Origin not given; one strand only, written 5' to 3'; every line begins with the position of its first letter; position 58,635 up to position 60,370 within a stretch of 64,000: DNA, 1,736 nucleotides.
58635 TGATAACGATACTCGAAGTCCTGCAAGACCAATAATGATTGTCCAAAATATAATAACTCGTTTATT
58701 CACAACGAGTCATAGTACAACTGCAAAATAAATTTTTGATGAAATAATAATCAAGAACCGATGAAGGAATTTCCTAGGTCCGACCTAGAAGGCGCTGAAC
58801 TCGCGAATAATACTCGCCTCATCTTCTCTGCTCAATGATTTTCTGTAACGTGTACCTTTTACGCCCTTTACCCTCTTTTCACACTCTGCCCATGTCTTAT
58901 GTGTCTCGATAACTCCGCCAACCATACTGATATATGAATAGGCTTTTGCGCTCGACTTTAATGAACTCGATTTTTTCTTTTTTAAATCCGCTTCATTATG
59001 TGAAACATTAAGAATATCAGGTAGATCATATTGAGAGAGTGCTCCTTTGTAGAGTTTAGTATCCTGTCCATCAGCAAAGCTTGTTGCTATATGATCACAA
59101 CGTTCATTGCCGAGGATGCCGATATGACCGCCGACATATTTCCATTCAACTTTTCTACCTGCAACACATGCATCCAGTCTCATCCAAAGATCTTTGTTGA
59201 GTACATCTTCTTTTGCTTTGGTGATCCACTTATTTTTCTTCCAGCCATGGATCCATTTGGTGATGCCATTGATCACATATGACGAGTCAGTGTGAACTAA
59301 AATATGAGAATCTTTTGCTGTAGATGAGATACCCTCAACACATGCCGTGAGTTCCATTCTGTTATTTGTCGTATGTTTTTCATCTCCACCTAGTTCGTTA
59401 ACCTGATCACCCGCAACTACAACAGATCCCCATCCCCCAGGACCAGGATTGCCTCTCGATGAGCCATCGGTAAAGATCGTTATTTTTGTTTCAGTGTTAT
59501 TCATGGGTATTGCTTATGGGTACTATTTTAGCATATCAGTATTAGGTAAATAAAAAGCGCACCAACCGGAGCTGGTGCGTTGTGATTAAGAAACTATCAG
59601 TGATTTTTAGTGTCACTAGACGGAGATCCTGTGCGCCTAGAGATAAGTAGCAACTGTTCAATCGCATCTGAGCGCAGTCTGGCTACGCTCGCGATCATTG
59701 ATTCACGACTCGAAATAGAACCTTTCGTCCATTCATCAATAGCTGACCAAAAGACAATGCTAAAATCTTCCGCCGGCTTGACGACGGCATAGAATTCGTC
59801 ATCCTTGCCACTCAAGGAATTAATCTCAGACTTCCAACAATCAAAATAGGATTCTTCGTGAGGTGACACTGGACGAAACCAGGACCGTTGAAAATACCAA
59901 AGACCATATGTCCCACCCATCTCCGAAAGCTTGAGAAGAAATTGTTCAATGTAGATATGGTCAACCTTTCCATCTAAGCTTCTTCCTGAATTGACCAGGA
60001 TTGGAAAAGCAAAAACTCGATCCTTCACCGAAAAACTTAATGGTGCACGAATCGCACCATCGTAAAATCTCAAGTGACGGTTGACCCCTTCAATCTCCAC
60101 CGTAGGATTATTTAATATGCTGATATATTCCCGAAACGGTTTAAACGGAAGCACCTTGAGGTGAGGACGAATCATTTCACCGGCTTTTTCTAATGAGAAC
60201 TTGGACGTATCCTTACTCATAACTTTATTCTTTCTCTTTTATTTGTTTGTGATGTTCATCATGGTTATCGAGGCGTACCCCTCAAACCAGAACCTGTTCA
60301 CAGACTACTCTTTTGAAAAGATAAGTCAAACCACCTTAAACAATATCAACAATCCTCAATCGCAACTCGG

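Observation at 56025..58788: Three identical 15-bp perfect palindromes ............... flanking the split comEC / sod / rnhA locus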

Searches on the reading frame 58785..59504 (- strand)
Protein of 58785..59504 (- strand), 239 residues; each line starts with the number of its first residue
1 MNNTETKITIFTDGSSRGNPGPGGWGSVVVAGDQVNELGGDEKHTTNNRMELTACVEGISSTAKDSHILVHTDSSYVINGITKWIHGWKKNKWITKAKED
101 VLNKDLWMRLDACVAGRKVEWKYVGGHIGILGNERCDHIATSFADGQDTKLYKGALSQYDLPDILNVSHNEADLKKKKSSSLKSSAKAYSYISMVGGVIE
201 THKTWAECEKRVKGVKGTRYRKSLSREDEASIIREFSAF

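Call 8: search_protein_families(library=pfam, proteins=[window:58785-59504:-])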
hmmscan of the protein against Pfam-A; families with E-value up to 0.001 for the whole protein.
window:58785-59504:- (239 aa): 2 families
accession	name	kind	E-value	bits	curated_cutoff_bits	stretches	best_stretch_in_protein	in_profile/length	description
PF00075.30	RNase_H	-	1.9e-43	148.4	25.8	1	6-142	2-138/141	RNase H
PF01693.22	Cauli_VI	-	0.0003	21.4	21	1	203-226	15-38/44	Ribonuclease H1 N-terminal domain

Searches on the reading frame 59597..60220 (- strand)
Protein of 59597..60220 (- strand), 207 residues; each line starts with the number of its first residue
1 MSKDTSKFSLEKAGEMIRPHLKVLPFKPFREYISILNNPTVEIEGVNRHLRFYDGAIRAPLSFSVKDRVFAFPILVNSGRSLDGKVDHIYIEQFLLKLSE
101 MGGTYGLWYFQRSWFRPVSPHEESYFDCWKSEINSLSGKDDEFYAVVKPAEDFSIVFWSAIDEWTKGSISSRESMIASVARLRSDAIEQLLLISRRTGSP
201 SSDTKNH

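Call 8: search_protein_families(library=pfam, proteins=[window:59597-60220:-])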
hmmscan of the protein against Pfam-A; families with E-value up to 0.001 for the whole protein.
window:59597-60220:- (207 aa): 0 families

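Call 23: search_protein_families(library=phrogs, proteins=[window:59597-60220:-], max_evalue=0.1)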
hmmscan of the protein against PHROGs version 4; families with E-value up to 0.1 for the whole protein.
window:59597-60220:- (207 aa): 0 families

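Call 24: search_protein_families(library=ncbifam, proteins=[window:59597-60220:-], max_evalue=0.1)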
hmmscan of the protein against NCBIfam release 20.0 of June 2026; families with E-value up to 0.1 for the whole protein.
window:59597-60220:- (207 aa): 0 families

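Call 25: search_solved_structures(query=window:59597-60220:-, max_evalue=1)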
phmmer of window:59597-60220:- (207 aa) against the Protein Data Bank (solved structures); distinct sequences matched with E-value up to 1: 0.

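Call 28: find_homologous_proteins(query=window:59597-60220:-, max_evalue=0.001)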
Query window:59597-60220:- (207 aa): 2 proteins with E <= 0.001 among 149 candidates.
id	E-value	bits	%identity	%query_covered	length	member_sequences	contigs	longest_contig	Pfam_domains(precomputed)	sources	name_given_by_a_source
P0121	6.8e-135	465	100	100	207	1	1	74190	-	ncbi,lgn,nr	ncbi:MAG: hypothetical protein PHG25_02025 [Candidatus Pacebacteria bacterium]|nr:hypothetical prote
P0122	9.4e-112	390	85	96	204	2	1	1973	-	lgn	-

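Call 38: search_protein_representatives(protein=window:59597-60220:-)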
Query: 207 residues. Proteins with E-value up to 0.001 (for the whole library): 40; up to 1e-10: 10; up to 1e-30: 1. The best 40 are listed.
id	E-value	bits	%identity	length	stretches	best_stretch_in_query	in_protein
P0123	7.5e-53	195.5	48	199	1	1-193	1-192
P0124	1.4e-19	86.9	34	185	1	4-184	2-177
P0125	6.1e-17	78.2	29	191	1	1-177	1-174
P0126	4.4e-14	68.9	30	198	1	4-183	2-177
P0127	1.0e-12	64.4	30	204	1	1-191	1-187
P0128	1.7e-12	63.7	33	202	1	1-184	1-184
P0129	7.1e-12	61.7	28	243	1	1-185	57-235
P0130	8.0e-12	61.5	31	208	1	1-183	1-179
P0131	9.9e-11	58.0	30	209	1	1-184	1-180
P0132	1.0e-10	57.9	30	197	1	4-188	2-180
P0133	1.8e-10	57.1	30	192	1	4-173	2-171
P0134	2.5e-10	56.6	33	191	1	4-180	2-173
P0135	2.7e-10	56.6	32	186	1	10-180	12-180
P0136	3.0e-10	56.4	33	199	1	4-174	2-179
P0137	5.5e-10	55.5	28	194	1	6-192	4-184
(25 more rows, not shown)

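Call 41: search_solved_structures(query=A1, max_evalue=1)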
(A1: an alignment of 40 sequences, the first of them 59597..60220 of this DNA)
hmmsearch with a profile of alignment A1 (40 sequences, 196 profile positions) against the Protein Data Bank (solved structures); distinct sequences matched with E-value up to 1: 1.
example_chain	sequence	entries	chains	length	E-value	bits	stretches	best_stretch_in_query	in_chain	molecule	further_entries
9hnh_A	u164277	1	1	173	0.44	13.3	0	144-167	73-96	Chains: A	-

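Call 42: find_encoding_contigs(protein=P0123, flank=10000, max_places=3)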
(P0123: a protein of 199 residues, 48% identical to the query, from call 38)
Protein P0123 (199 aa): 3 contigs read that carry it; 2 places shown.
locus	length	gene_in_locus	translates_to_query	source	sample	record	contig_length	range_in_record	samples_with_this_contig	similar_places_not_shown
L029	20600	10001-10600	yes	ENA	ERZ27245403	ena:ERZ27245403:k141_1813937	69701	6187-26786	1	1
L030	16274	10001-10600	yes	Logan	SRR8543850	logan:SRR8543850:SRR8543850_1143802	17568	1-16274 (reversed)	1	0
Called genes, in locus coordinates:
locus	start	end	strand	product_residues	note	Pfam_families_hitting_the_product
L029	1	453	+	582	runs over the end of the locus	PF05157:MshEN, PF00437:T2SSE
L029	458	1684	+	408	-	PF00482:T2SSF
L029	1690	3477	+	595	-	PF07963:N_methyl (weak), PF13620:CarboxypepD_reg (weak), PF13715:CarbopepD_reg_2 (faint)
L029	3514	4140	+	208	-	PF07963:N_methyl (weak)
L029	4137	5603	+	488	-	-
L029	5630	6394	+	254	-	PF00121:TIM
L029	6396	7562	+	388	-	PF00162:PGK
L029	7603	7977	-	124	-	PF11969:DcpS_C, PF01230:HIT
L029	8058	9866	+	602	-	PF01368:DHH, PF02272:DHHA1 (weak), PF17768:RecJ_OB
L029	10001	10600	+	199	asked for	-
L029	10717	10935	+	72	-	PF01402:RHH_1 (weak)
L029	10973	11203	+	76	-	-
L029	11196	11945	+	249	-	PF00075:RNase_H, PF01693:Cauli_VI (faint)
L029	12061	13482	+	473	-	PF13567:DUF4131, PF03772:Competence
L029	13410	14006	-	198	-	PF02777:Sod_Fe_C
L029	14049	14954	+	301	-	-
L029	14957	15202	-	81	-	PF00830:Ribosomal_L28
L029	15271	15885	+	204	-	PF02163:Peptidase_M50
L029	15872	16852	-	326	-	PF00078:RVT_1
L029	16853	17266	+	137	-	PF22296:bAvd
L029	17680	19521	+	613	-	-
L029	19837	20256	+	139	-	PF00164:Ribosom_S12_S23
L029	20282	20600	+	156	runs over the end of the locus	PF00177:Ribosomal_S7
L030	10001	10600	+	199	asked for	-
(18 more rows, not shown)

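Call 43: find_encoding_contigs(protein=P0122, flank=10000, max_places=3)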
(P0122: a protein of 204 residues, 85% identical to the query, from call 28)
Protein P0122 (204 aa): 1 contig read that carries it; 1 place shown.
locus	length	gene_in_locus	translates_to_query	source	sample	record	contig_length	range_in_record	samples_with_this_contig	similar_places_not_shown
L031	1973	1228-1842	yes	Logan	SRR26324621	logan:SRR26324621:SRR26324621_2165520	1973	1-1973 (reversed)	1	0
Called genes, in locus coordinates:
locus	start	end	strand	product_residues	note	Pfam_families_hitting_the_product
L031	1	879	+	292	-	?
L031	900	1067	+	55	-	-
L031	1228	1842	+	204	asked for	-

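Call 53: predict_structure(alignment_id=A1)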
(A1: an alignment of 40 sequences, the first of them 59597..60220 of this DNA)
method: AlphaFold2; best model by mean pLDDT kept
length: 207 residues; sequences in the alignment: 40
mean_pLDDT: 93.1   pTM: 0.82
mean pLDDT of the five models: 93.1, 92.9, 92.8, 92.4, 92.1
residues with pLDDT >= 90: 183; 70-90: 15; 50-70: 7; < 50: 2
segments of 3 or more residues with pLDDT < 50: none
pLDDT, mean of each block of 10 residues (from residue 1): 74 97 96 83 95 94 97 95 96 97 97 97 95 97 95 94 95 96 98 88 73
secondary structure, 60 per line:
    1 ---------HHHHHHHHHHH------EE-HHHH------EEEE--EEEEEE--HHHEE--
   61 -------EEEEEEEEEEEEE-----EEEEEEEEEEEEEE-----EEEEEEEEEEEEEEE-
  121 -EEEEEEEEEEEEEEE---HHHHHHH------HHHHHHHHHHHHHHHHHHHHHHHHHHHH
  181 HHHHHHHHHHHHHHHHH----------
elements in order: H10-20 H30-33 E40-43 E46-51 E68-80 E86-99 E105-119 E122-136 H140-146 H153-197

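Call 78: fold_search(model_id=the predicted structure, library=pdb)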
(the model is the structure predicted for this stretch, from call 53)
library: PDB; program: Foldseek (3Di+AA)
matches with E <= 10: 644; with E <= 0.001: 0
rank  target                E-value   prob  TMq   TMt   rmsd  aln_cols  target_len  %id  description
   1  6w4o_A                1.4e-02  0.96  0.24  0.35   3.9        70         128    7  CaMKII alpha-30 Cryo-EM reconstruction (released 2020-07-15)
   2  6of8_D                2.1e-02  0.93  0.24  0.34   3.9        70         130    7  Structure of Thr354Asn, Glu355Gln, Thr412Asn, Ile414Met, Ile464His, and Phe467Met mutant human CamKII-alpha hub domain (released 2019-04-17)
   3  6w4o_B                2.1e-02  0.91  0.24  0.35   3.9        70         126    7  CaMKII alpha-30 Cryo-EM reconstruction (released 2020-07-15)
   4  5ig3_B                2.1e-02  0.91  0.24  0.34   3.9        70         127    7  Crystal structure of the human CaMKII-alpha hub (released 2016-03-23)
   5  7urz_B                2.9e-02  0.92  0.24  0.35   4.8        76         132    5  Hexadecameric hub domain of CaMKII beta (released 2022-05-11)
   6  8uso_A                2.9e-02  0.89  0.24  0.12   3.9        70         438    4  Full-length human CaMKII delta holoenzyme (released 2024-03-27)
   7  7urz_C                3.1e-02  0.93  0.24  0.35   4.7        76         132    5  Hexadecameric hub domain of CaMKII beta (released 2022-05-11)
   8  6of8_E                3.3e-02  0.90  0.24  0.35   3.8        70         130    7  Structure of Thr354Asn, Glu355Gln, Thr412Asn, Ile414Met, Ile464His, and Phe467Met mutant human CamKII-alpha hub domain (released 2019-04-17)
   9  6of8_A                3.3e-02  0.89  0.24  0.34   3.8        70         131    7  Structure of Thr354Asn, Glu355Gln, Thr412Asn, Ile414Met, Ile464His, and Phe467Met mutant human CamKII-alpha hub domain (released 2019-04-17)
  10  1hkx_A                3.5e-02  0.87  0.23  0.32   4.1        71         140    7  Crystal structure of calcium/calmodulin-dependent protein kinase (released 2003-06-02)
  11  1hkx_H                3.5e-02  0.87  0.23  0.31   4.0        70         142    7  Crystal structure of calcium/calmodulin-dependent protein kinase (released 2003-06-02)
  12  9eoy_G                3.7e-02  0.85  0.23  0.34   4.0        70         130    7  Structure of Thr354Asn, Glu355Gln, Thr412Asn, Ile414Met, Ile464His, and Phe467Met mutant human CaMKII alpha hub bound  (released 2024-09-25)
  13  8t15_A                4.0e-02  0.84  0.23  0.33   4.0        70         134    7  Cryo-EM structure of dodecameric hub domain of CaMKII alpha (released 2024-06-12)
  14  3cnx_A                4.2e-02  0.94  0.23  0.33   3.8        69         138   16  CRYSTAL STRUCTURE OF A PUTATIVE DEHYDRATASE FROM THE NTF2-LIKE FAMILY (SAV_4671) FROM STREPTOMYCES AVERMITILIS AT 2.10 (released 2008-04-08)
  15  5xbp_C                4.2e-02  0.87  0.25  0.26   4.2        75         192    7  Oxygenase component of 3-nitrotoluene dioxygenase from Diaphorobacter sp. strain DS2 (released 2017-04-19)
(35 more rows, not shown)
